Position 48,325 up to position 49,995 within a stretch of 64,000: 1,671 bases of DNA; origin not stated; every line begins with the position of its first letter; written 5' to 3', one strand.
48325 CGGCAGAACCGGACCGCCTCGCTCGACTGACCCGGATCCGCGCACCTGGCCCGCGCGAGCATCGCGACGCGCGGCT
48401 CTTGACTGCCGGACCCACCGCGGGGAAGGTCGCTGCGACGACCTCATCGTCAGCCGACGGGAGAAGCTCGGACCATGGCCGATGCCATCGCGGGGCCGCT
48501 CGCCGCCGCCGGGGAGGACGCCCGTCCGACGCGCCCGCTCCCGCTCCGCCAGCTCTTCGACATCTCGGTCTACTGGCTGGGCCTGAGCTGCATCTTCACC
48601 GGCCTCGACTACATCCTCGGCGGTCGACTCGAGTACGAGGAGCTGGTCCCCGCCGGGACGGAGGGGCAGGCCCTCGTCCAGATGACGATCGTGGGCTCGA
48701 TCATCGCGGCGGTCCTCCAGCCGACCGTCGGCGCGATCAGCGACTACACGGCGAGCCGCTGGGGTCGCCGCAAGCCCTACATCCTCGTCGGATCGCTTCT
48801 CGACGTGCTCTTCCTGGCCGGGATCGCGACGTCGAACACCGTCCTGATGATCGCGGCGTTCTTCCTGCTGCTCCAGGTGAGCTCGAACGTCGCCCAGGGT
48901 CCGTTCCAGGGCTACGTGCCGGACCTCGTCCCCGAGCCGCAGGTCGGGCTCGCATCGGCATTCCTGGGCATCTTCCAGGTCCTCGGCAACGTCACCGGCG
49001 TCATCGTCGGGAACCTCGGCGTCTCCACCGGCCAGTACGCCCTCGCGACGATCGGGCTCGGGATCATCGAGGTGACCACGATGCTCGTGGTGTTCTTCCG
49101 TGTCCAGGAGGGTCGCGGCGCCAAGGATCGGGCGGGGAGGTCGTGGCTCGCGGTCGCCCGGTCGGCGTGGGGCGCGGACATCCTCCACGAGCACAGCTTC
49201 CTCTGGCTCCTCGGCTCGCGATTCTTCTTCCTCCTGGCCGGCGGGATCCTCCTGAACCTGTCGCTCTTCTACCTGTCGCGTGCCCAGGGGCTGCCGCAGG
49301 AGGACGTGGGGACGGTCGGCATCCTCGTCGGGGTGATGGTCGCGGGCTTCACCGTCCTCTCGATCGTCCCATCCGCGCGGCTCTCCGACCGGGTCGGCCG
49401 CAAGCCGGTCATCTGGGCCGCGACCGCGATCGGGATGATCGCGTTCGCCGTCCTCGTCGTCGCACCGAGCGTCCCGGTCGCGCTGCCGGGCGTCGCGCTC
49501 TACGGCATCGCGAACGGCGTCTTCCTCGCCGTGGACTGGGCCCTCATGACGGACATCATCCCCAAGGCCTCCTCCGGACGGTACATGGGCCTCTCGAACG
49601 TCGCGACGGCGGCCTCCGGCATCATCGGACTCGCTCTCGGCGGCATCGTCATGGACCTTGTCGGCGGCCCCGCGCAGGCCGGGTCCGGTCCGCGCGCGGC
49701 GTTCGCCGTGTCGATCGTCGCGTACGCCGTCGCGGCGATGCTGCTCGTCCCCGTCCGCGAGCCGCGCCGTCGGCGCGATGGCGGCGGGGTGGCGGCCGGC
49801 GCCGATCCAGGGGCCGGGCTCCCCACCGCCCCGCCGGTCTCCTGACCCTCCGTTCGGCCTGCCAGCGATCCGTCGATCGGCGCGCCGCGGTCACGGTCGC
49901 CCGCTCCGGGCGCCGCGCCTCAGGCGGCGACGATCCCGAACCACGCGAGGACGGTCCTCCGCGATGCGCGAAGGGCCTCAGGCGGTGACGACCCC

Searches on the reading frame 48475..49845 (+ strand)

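Call 88: search_protein_families(library=pfam, proteins=[window:48475-49845:+], max_evalue=0.00001)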
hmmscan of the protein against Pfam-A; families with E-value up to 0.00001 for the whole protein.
window:48475-49845:+ (456 aa): 4 families
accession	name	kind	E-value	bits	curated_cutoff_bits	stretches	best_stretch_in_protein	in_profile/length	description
PF07690.21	MFS_1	-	9e-30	104.2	33.4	2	278-439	31-186/347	Major Facilitator Superfamily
PF13347.12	MFS_2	-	2.5e-15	56.4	27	1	65-420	33-408/427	MFS/sugar transport protein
PF03209.21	PUCC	-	2.7e-07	30.4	21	1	281-429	254-398/401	PUCC protein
PF12832.13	MFS_1_like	-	4.2e-07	29.8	25.2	1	171-397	142-366/373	MFS_1 like family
